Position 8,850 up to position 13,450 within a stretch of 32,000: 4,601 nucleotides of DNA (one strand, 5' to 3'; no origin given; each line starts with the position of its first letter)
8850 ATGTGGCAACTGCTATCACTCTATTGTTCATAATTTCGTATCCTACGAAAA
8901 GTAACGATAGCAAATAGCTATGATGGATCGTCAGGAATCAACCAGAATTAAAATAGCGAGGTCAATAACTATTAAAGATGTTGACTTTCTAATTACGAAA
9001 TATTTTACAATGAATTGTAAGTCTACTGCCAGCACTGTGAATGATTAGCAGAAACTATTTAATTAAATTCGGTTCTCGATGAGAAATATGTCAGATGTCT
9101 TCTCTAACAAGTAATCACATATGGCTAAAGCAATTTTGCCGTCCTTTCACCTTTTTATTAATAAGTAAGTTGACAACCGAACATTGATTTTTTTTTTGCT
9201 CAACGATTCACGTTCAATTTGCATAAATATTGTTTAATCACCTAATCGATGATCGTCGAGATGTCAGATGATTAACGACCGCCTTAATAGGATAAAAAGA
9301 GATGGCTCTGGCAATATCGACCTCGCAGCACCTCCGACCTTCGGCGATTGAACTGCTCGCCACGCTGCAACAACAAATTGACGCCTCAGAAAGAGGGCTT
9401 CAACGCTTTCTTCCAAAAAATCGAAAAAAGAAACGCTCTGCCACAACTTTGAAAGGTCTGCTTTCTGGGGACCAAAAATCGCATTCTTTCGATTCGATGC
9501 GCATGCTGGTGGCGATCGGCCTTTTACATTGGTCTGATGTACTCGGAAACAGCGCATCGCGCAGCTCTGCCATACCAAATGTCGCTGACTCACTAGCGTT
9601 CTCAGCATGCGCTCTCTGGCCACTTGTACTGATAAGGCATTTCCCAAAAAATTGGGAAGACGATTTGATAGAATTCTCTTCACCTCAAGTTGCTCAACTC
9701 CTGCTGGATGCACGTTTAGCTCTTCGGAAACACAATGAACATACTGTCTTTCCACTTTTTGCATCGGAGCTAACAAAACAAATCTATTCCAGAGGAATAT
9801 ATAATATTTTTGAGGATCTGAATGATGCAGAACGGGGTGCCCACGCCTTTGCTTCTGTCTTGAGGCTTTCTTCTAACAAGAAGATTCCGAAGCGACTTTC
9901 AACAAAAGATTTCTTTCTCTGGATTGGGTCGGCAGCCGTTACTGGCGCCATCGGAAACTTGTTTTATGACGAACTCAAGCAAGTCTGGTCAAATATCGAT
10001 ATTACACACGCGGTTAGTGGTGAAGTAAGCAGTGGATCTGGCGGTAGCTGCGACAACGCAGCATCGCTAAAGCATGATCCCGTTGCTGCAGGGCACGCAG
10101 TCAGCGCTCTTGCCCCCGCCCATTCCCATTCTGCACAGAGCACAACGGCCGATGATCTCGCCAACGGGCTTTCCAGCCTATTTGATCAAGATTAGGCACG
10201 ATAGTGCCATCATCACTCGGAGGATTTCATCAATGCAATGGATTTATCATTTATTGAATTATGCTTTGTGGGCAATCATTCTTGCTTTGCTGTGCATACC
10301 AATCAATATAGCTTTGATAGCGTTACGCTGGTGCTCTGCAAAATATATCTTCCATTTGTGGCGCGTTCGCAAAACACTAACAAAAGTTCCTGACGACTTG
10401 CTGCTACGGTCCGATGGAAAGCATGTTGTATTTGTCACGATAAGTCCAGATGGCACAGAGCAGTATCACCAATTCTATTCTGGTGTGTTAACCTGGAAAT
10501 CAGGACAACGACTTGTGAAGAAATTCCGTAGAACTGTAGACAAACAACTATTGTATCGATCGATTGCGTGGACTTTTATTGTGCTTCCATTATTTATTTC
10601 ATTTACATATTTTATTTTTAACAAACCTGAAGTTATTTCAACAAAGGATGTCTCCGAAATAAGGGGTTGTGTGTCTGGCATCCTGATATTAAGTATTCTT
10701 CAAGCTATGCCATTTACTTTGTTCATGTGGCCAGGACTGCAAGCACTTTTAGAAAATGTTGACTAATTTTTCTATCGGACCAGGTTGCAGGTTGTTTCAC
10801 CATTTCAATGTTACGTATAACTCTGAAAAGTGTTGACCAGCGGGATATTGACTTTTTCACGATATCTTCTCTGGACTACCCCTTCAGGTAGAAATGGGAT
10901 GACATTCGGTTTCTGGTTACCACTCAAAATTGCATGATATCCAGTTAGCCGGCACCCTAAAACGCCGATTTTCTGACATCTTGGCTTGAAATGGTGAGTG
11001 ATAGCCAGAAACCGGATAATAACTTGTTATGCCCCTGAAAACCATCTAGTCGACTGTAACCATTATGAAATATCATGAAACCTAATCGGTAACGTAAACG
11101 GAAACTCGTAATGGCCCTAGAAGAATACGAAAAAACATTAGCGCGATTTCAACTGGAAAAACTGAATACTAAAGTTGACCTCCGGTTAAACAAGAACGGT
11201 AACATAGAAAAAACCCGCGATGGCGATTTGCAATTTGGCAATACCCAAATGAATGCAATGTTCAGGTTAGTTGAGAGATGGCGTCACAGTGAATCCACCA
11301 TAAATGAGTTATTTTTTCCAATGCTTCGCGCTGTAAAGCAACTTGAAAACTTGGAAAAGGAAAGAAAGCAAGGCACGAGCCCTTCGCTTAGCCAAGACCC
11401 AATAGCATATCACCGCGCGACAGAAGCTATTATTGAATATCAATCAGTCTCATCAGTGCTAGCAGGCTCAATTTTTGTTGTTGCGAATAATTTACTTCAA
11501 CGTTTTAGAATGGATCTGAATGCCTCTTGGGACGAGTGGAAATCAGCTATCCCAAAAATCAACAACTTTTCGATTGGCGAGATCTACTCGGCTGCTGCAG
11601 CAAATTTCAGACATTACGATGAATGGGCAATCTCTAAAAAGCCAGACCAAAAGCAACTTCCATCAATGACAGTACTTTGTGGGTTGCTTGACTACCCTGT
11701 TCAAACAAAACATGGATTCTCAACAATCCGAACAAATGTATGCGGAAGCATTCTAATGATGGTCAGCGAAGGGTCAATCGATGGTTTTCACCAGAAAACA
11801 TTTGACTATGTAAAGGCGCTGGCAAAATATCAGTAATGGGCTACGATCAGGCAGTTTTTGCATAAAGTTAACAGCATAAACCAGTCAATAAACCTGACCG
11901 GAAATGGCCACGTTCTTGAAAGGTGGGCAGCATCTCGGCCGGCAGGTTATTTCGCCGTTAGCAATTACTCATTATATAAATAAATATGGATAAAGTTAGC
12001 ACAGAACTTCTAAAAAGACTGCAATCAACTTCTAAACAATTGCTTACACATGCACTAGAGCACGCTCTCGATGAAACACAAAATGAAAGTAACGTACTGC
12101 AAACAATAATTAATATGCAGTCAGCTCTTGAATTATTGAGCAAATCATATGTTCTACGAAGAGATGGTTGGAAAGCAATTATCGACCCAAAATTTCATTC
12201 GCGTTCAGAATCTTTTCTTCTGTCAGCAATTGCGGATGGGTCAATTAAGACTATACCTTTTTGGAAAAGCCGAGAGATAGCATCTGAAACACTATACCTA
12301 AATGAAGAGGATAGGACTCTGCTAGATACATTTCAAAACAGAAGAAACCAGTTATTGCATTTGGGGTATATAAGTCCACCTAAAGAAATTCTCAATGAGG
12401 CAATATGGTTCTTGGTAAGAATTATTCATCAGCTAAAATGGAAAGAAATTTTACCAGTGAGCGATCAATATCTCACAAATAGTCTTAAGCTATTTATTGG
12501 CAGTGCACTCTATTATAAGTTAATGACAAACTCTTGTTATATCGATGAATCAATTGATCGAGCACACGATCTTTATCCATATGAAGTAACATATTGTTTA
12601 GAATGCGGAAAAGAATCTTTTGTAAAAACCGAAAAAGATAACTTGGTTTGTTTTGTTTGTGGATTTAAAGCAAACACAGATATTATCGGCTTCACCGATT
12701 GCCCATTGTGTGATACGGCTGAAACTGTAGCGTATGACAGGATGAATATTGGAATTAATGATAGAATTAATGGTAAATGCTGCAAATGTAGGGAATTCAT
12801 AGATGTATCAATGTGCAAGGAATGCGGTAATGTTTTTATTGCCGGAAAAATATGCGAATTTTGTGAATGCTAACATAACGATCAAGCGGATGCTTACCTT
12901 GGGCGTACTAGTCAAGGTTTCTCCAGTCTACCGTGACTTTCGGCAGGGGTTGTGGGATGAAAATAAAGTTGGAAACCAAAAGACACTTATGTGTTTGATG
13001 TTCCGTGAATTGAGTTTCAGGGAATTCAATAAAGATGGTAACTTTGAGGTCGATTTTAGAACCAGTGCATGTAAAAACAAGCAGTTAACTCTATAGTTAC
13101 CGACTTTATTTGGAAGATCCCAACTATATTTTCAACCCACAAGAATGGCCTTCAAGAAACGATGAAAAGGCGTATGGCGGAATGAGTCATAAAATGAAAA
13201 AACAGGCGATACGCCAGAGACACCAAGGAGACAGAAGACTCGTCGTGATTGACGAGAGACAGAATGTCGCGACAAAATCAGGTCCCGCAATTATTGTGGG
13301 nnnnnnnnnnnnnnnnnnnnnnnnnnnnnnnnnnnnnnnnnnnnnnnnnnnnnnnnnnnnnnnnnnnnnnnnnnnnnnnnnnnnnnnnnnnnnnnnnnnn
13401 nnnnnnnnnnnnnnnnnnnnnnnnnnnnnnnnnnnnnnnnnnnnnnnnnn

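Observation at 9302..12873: AT-rich four-gene block of unknowns (297-aa, 3-TM membrane, 241-aa, HEPN-ZnR) as a candidate multi-gene defence cassette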

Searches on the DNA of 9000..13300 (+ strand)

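Call 6: search_dna_similar(query=window:9000-13300:+, collection=ecoli_genomes, mode=near, max_rows=15)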
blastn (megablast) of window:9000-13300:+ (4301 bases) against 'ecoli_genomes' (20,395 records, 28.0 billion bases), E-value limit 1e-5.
No match.

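Call 9: search_dna_similar(query=window:9000-13300:+, collection=plasmids, mode=near, max_rows=10)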
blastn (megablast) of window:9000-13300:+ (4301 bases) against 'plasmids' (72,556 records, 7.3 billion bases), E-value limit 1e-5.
No match.

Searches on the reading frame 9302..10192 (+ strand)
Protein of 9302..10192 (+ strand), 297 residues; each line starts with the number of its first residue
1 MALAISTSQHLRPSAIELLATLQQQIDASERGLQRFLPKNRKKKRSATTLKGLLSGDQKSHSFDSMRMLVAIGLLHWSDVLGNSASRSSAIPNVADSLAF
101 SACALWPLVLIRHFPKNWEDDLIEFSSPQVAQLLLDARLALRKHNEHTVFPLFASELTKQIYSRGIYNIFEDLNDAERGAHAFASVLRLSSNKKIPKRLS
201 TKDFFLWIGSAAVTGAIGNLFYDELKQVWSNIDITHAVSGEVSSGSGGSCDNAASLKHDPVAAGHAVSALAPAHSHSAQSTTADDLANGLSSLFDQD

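Call 3: search_protein_families(library=pfam, proteins=[window:9302-10192:+], max_evalue=1)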
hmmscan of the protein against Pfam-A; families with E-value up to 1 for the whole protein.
window:9302-10192:+ (297 aa): 0 families

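Call 4: search_protein_families(library=padloc, proteins=[window:9302-10192:+], max_evalue=1)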
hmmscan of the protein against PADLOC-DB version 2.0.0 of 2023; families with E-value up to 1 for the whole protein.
window:9302-10192:+ (297 aa): 0 families

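Call 22: find_homologous_proteins(query=window:9302-10192:+)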
Query window:9302-10192:+ (297 aa): 1 proteins with E <= 0.001 among 4462 candidates.
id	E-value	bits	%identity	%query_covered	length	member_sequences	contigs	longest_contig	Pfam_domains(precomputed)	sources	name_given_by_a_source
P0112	4.1e-190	648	100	100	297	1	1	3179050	-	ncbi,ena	-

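Call 40: search_protein_families(library=ncbifam, proteins=[window:9302-10192:+], max_evalue=1)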
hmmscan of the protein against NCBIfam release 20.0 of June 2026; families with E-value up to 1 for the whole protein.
window:9302-10192:+ (297 aa): 0 families

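Call 41: search_protein_families(library=phrogs, proteins=[window:9302-10192:+], max_evalue=1)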
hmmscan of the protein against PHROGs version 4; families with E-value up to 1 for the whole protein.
window:9302-10192:+ (297 aa): 0 families

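Call 115: find_related_loci(query=A6, collection=viral_contigs, flank=5000)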
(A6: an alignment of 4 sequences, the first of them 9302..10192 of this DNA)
Query A6 (297 aa) in viral_contigs; peptide patterns used: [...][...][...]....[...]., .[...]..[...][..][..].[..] (x = any residue, [..] = any of these).
57 stretches matched a pattern, but none encodes a relative of the query by tblastn (E <= 1e-3).

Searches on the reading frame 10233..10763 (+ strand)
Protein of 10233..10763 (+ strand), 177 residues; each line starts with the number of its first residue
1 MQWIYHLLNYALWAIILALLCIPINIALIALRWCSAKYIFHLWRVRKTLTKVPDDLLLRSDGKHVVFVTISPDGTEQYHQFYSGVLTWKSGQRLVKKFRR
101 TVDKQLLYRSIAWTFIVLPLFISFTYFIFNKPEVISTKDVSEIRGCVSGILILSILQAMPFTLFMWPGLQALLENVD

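Call 3: search_protein_families(library=pfam, proteins=[window:10233-10763:+], max_evalue=1)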
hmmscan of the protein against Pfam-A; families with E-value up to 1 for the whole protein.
window:10233-10763:+ (177 aa): 1 family
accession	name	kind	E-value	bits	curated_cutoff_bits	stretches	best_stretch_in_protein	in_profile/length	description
PF21400.3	Ndc10_N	-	0.0014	19.3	23.8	1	68-153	9-93/119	Ndc10 N-terminal domain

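Call 4: search_protein_families(library=padloc, proteins=[window:10233-10763:+], max_evalue=1)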
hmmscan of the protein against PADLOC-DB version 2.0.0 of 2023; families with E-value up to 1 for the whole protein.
window:10233-10763:+ (177 aa): 0 families

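Call 32: search_protein_representatives(protein=window:10233-10763:+)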
Query: 177 residues. Proteins with E-value up to 0.001 (for the whole library): 18; up to 1e-10: 5; up to 1e-30: 1. The best 18 are listed.
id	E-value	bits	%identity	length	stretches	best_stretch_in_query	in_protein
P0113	2.6e-114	395.9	100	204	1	1-177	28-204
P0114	1.3e-28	116.6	48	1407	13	118-146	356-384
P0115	4.9e-27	111.5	53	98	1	4-98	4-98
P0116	2.8e-11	60.1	34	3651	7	56-108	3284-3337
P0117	5.0e-11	59.3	31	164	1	7-175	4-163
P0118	4.1e-09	53.1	26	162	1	14-131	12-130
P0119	7.8e-08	48.9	33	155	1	30-127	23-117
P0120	2.9e-07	47.1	37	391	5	48-107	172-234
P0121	3.4e-07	46.8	31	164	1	8-122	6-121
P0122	1.6e-06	44.6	28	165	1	7-124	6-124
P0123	1.9e-06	44.4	27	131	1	13-123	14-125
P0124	4.5e-06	43.2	27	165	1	8-129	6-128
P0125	1.6e-05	41.4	32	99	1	5-99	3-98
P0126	5.0e-05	39.8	27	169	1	12-130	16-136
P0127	2.4e-04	37.5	38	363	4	53-95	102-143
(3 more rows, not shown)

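Call 40: search_protein_families(library=ncbifam, proteins=[window:10233-10763:+], max_evalue=1)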
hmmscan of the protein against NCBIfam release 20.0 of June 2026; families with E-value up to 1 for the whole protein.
window:10233-10763:+ (177 aa): 0 families

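Call 41: search_protein_families(library=phrogs, proteins=[window:10233-10763:+], max_evalue=1)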
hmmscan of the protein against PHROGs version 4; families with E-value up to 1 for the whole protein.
window:10233-10763:+ (177 aa): 0 families

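Call 44: find_encoding_contigs(protein=P0117, flank=6000, max_places=4)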
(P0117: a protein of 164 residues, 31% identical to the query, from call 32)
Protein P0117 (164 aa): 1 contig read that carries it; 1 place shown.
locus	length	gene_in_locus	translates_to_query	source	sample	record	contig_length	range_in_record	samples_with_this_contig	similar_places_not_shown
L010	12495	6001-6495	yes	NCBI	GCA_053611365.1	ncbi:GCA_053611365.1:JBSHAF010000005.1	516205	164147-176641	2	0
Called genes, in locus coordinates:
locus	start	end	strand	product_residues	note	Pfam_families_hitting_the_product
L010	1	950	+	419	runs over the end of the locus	PF13250:SNIPE, PF10544:T5orf172, PF13455:MUG113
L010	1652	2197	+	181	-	PF25656:DUF7945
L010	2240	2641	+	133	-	-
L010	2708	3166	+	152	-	-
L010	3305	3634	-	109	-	-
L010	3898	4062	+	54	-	-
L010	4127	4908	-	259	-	PF13340:DUF4096, PF01609:DDE_Tnp_1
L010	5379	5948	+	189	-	-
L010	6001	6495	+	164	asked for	-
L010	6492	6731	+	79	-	-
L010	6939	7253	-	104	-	-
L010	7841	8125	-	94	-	-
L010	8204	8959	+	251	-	PF00392:GntR, PF07702:UTRA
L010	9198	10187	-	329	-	PF14789:THDPS_M, PF14602:Hexapep_2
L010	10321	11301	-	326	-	-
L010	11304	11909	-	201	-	PF04542:Sigma70_r2, PF08281:Sigma70_r4_2, PF04545:Sigma70_r4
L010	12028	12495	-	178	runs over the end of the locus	PF00440:TetR_N (faint), PF17937:TetR_C_28 (weak), PF17940:TetR_C_31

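Call 47: find_encoding_contigs(protein=P0121, flank=5000, max_places=4)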
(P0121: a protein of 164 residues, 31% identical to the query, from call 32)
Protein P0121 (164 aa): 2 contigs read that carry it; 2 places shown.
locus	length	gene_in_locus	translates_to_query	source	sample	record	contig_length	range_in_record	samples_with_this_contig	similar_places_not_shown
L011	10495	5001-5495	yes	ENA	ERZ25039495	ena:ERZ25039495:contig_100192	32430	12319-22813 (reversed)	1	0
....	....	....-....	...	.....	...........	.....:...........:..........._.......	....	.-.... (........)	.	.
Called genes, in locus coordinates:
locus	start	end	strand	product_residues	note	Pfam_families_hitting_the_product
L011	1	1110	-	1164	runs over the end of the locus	PF12770:CHAT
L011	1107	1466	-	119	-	-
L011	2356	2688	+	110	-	-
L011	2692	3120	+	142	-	PF11774:Lsr2, PF23359:Lsr2_DNA-bd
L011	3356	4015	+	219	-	-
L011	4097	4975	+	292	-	-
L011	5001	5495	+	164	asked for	-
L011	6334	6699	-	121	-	-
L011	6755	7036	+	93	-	-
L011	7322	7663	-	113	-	-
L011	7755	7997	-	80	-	-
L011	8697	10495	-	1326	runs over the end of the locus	PF00069:Pkinase, PF07714:PK_Tyr_Ser-Thr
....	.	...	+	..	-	?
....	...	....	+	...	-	-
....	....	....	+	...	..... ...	-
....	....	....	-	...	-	-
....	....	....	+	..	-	-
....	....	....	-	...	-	?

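Call 48: find_encoding_contigs(protein=P0118, flank=5000, max_places=4)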
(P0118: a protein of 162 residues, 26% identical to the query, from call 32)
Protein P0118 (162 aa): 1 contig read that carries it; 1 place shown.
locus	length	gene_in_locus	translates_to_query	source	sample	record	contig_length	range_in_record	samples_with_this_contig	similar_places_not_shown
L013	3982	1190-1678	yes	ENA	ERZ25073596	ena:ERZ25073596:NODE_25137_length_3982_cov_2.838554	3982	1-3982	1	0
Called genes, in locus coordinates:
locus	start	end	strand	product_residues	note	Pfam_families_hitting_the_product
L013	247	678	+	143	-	PF10722:YbjN (weak), PF22551:TY-Chap1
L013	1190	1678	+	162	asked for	-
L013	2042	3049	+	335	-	PF01083:Cutinase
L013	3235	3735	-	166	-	-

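Call 52: find_related_loci(query=A4, collection=genome_contigs, flank=6000)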
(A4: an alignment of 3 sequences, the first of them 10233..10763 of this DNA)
Query A4 (177 aa) in genome_contigs; peptide patterns used: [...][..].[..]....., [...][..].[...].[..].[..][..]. (x = any residue, [..] = any of these).
27 stretches matched a pattern; 1 encode a relative of the query (tblastn E <= 1e-3); 1 distinct loci.
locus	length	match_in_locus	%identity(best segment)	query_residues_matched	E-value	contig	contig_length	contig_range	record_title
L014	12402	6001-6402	29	32-175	3e-15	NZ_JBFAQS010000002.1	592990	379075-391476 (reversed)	Micromonospora sp. NPDC049274 NPDC049274_149_G6.ctg-0002, whole genome shotgun sequence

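Call 88: search_protein_families(library=pfam, alignment_id=A7, max_evalue=0.5)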
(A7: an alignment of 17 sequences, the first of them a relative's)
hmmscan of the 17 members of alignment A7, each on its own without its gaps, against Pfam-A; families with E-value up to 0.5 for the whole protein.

A. member 1, L014:5049-5894:+ (282 aa): 1 family
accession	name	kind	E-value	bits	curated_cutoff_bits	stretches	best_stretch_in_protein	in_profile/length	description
PF05757.16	PsbQ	-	0.2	12.1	26.9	1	39-99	15-71/204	Oxygen evolving enhancer protein 3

B. families by the number of members that match (of 17 scanned): 10 families
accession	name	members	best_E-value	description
PF21750.2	DACNH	2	0.072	Probable sensor domain DACNH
PF21400.3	Ndc10_N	1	0.0014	Ndc10 N-terminal domain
PF25694.1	N_peptide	1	0.033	Transcriptional antitermination N peptide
PF00297.29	Ribosomal_L3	1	0.049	Ribosomal protein L3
PF23688.1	YlcJ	1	0.051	YlcJ-like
PF02893.26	GRAM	1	0.1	GRAM domain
PF24123.1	Myosin_VII_N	1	0.11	Myosin VII N-terminal beta barrel domain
PF07332.16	Phage_holin_3_6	1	0.14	Putative Actinobacterial Holin-X, holin superfamily III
PF05757.16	PsbQ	1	0.2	Oxygen evolving enhancer protein 3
PF13796.11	Sensor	1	0.26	Putative sensor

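Call 92: search_protein_families(library=pfam, proteins=[L010:6492-6728:+], max_evalue=10)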
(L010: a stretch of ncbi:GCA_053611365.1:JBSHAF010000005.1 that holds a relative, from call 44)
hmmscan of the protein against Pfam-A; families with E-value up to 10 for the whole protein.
L010:6492-6728:+ (79 aa): 0 families

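Call 112: search_dna_similar(query=window:10233-10763:+, collection=plasmids, mode=protein, max_evalue=0.01, max_rows=10)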
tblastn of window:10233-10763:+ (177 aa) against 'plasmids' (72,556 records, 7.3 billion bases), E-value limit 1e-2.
No match.

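Call 113: search_dna_similar(query=L014:5049-5894:+, collection=plasmids, mode=protein, max_evalue=0.01, max_rows=10)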
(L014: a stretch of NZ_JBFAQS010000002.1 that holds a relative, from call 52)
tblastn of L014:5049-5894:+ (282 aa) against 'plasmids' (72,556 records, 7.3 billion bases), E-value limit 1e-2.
No match.

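Call 116: find_related_loci(query=A4, collection=viral_contigs, flank=5000)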
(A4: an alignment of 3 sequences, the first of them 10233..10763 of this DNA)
Query A4 (177 aa) in viral_contigs; peptide patterns used: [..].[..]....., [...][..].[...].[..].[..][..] (x = any residue, [..] = any of these).
34 stretches matched a pattern, but none encodes a relative of the query by tblastn (E <= 1e-3).
